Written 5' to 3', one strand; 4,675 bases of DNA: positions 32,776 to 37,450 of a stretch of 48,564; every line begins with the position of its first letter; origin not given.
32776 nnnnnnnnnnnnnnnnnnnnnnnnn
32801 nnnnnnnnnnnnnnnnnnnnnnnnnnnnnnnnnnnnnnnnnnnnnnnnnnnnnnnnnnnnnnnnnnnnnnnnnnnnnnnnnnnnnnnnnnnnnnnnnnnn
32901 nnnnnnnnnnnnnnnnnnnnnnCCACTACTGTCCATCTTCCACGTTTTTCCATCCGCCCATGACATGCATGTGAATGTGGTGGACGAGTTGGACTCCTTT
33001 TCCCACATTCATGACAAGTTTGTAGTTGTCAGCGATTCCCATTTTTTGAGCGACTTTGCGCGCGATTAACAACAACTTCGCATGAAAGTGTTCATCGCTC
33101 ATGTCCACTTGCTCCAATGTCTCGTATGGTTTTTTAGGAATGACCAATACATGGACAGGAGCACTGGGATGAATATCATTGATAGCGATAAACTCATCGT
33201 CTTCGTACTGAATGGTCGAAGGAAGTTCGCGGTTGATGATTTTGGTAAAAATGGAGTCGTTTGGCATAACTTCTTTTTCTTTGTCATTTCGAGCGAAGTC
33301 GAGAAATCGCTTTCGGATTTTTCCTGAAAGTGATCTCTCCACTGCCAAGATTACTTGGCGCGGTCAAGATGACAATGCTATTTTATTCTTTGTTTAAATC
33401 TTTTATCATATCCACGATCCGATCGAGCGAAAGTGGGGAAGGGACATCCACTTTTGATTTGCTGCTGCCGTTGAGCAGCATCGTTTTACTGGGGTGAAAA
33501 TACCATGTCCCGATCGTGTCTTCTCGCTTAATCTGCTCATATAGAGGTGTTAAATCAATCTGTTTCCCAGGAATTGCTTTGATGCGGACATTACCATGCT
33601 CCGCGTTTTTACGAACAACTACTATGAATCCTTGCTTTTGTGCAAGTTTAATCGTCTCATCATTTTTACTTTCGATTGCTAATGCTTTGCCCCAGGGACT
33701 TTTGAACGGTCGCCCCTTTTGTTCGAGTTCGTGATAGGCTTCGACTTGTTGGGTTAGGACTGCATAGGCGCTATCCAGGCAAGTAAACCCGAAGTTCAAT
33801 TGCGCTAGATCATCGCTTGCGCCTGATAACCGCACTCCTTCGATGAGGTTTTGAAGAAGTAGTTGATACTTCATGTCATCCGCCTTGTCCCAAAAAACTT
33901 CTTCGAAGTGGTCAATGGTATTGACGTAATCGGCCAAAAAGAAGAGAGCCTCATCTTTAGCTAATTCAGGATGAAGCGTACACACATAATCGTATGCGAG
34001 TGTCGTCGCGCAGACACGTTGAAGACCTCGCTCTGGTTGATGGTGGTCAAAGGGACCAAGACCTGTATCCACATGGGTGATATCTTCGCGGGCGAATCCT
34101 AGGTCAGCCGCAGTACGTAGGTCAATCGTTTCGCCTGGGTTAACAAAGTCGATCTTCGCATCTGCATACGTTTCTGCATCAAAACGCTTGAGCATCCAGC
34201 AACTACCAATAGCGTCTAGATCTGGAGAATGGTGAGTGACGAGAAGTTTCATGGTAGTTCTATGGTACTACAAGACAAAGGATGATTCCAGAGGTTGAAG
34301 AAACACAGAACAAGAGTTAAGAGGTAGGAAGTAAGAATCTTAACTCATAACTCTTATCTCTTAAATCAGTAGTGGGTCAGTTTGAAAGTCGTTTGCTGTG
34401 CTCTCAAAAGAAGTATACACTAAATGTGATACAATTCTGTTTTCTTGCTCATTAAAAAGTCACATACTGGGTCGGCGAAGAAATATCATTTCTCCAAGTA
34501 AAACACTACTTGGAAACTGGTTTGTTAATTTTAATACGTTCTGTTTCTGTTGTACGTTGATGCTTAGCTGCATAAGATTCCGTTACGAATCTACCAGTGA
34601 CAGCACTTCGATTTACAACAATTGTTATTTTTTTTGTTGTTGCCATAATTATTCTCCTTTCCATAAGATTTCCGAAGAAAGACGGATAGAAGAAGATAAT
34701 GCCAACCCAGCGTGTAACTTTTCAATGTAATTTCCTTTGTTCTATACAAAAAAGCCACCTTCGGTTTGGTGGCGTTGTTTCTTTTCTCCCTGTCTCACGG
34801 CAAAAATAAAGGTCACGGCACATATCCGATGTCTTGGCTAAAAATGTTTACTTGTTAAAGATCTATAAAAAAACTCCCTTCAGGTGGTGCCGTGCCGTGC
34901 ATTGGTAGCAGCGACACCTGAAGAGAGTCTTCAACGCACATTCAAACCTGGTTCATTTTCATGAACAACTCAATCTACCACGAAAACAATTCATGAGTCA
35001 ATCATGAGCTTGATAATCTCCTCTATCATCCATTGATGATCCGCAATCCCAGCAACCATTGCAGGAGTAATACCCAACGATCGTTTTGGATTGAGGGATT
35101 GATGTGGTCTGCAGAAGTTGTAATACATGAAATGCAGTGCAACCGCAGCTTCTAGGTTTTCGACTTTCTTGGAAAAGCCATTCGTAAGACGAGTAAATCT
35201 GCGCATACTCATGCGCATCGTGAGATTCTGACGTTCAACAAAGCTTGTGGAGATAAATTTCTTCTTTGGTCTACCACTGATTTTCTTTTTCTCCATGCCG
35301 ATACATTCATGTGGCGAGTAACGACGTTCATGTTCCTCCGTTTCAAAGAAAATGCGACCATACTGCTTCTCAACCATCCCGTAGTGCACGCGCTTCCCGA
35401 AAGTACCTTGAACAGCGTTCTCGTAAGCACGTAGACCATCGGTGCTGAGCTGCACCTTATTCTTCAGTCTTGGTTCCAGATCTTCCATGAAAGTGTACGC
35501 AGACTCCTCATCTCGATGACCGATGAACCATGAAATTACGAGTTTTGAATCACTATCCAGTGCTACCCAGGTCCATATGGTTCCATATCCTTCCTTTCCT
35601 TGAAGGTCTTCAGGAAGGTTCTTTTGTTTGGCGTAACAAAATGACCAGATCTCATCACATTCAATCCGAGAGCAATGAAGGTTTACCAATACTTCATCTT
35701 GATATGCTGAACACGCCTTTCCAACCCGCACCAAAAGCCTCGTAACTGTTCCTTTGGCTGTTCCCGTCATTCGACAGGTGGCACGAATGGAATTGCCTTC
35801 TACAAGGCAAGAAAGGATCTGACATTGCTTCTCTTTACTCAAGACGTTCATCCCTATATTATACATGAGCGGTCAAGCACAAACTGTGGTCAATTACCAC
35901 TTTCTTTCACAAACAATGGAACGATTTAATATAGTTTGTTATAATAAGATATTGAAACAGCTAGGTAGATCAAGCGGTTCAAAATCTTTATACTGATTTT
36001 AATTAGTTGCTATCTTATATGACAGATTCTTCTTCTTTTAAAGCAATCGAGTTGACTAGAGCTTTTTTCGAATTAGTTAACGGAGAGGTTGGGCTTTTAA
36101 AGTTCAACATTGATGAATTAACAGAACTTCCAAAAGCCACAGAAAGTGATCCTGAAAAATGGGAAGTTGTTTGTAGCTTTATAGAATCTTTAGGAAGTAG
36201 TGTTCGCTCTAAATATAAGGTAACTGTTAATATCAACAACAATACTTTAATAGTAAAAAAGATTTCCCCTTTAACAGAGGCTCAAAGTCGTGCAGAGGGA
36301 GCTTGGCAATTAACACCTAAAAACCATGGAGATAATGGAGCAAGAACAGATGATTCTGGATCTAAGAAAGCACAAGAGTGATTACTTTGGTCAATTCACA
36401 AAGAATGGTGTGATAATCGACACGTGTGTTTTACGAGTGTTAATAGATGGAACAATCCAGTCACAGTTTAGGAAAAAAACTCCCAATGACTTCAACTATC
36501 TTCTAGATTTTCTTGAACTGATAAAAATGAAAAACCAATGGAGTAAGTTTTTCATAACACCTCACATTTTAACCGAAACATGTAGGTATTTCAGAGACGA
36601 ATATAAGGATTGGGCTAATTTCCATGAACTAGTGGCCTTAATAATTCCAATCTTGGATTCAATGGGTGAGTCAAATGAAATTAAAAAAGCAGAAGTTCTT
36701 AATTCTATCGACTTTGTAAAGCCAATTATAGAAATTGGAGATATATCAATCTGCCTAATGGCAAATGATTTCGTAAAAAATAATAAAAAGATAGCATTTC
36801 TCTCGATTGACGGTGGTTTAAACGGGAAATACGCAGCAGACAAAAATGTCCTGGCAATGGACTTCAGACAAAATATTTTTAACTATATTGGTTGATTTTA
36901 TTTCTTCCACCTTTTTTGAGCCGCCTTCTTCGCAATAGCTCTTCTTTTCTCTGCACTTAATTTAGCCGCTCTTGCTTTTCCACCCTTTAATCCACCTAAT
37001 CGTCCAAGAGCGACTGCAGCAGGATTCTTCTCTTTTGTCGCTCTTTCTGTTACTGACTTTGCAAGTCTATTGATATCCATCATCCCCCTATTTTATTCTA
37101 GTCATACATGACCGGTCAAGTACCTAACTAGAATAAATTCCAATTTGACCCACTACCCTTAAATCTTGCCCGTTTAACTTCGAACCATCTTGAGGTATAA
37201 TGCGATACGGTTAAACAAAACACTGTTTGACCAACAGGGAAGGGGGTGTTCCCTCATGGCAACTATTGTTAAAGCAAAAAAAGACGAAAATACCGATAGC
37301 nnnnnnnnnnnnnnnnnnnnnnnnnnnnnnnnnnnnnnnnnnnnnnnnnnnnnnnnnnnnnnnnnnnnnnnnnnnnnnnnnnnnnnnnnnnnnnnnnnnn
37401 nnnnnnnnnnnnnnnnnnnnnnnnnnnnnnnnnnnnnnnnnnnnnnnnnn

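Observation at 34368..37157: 2.79 kb IS1-family transposon with 8-bp target duplication and cargo genes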

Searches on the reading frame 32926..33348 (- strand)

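Call 35: search_protein_families(library=pfam, proteins=[window:32926-33348:-], max_evalue=0.01)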
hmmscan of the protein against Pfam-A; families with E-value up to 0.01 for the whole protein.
window:32926-33348:- (140 aa): 2 families
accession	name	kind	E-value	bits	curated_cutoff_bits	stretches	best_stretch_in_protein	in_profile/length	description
PF01230.28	HIT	-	2.1e-22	80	21.5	1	40-132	2-95/98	HIT domain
PF11969.13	DcpS_C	-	1.5e-17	64.5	24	1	33-131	3-101/114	Scavenger mRNA decapping enzyme C-term binding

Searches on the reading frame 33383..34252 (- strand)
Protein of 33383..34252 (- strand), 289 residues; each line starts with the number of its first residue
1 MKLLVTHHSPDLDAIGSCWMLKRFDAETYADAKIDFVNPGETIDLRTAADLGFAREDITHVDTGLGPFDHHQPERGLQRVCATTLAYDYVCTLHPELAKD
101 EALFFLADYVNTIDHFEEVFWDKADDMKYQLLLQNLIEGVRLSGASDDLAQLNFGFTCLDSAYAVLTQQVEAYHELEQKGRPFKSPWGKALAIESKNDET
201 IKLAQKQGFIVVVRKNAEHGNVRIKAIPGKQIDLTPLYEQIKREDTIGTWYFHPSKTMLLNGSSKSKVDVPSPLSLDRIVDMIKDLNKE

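Call 4: search_protein_families(library=pfam, proteins=[window:33383-34252:-], max_evalue=0.1)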
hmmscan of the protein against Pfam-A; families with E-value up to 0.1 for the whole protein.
window:33383-34252:- (289 aa): 2 families
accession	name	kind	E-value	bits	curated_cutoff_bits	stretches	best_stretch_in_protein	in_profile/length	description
PF01368.27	DHH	-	0.0012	19.6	28.1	1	4-75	4-77/125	DHH family, N-terminal domain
PF09828.14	ChrB_C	-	0.055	14.3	25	0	5-164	2-130/132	ChrB, C-terminal domain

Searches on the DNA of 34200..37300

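Call 59: search_rna_families(source=window, start=34200, end=37300, threshold=evalue, max_evalue=1)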
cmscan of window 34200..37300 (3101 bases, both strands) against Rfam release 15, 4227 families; matches with E-value up to 1: 4.
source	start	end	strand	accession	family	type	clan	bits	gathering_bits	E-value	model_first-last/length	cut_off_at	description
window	34253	34313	-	RF03462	mir-4677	Gene; miRNA;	-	27.9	80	0.006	1-59/59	no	mir-4677 microRNA precursor family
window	35030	35056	-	RF01107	SBRMV1_UPD-PKf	Cis-reg;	-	25.7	39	0.059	1-27/27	no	Pseudoknot of upstream pseudoknot domain (UPD) of the 3'UTR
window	35606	35671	-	RF00202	snoR66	Gene; snRNA; snoRNA; CD-box;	-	21.2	43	0.44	1-76/76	no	Small nucleolar RNA R66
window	36768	36880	+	RF00619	U6atac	Gene; snRNA; splicing;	CL00009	18.1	33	0.17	1-126/126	no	U6atac minor spliceosomal RNA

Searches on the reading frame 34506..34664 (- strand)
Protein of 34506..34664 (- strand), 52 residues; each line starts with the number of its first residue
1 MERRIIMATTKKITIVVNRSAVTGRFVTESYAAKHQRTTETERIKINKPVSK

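Call 4: search_protein_families(library=pfam, proteins=[window:34506-34664:-], max_evalue=0.1)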
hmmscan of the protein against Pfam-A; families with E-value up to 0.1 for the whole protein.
window:34506-34664:- (52 aa): 1 family
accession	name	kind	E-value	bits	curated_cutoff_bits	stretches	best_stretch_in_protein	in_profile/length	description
PF24766.1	DUF7699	-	0.027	15.5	27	1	11-41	22-52/87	Domain of unknown function (DUF7699)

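Call 7: search_protein_families(library=ncbifam, proteins=[window:34506-34664:-], max_evalue=0.1)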
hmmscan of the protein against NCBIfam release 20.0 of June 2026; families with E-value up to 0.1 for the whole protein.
window:34506-34664:- (52 aa): 0 families

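Call 23: search_protein_families(library=phrogs, proteins=[window:34506-34664:-], max_evalue=0.1)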
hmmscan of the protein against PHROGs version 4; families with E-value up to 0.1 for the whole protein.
window:34506-34664:- (52 aa): 0 families

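Call 24: search_protein_families(library=padloc, proteins=[window:34506-34664:-], max_evalue=0.1)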
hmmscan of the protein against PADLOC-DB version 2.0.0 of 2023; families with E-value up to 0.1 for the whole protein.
window:34506-34664:- (52 aa): 0 families

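Call 87: search_protein_representatives(protein=window:34506-34646:-)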
Query: 46 residues. Proteins with E-value up to 0.001 (for the whole library): 87; up to 1e-10: 1; up to 1e-30: 0. The best 87 are listed.
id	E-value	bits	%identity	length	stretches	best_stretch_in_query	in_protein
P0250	5.7e-11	56.3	58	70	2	10-39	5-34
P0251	1.1e-09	52.4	53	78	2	10-42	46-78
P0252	1.5e-09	52.0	60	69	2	11-39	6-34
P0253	4.1e-09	50.6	66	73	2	13-36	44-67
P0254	5.4e-09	50.3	52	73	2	10-42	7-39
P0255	6.4e-09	50.1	52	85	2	8-36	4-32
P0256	2.8e-08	48.1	47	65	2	7-38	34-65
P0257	6.4e-08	47.0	52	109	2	10-43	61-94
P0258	1.1e-07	46.3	56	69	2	10-38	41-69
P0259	1.9e-07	45.6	67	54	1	4-42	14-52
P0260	5.6e-07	44.2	53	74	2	10-41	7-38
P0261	6.1e-07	44.1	46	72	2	9-39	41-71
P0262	6.6e-07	44.0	50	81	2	3-38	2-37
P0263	1.5e-06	42.9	56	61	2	12-37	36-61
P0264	1.9e-06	42.5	49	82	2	10-41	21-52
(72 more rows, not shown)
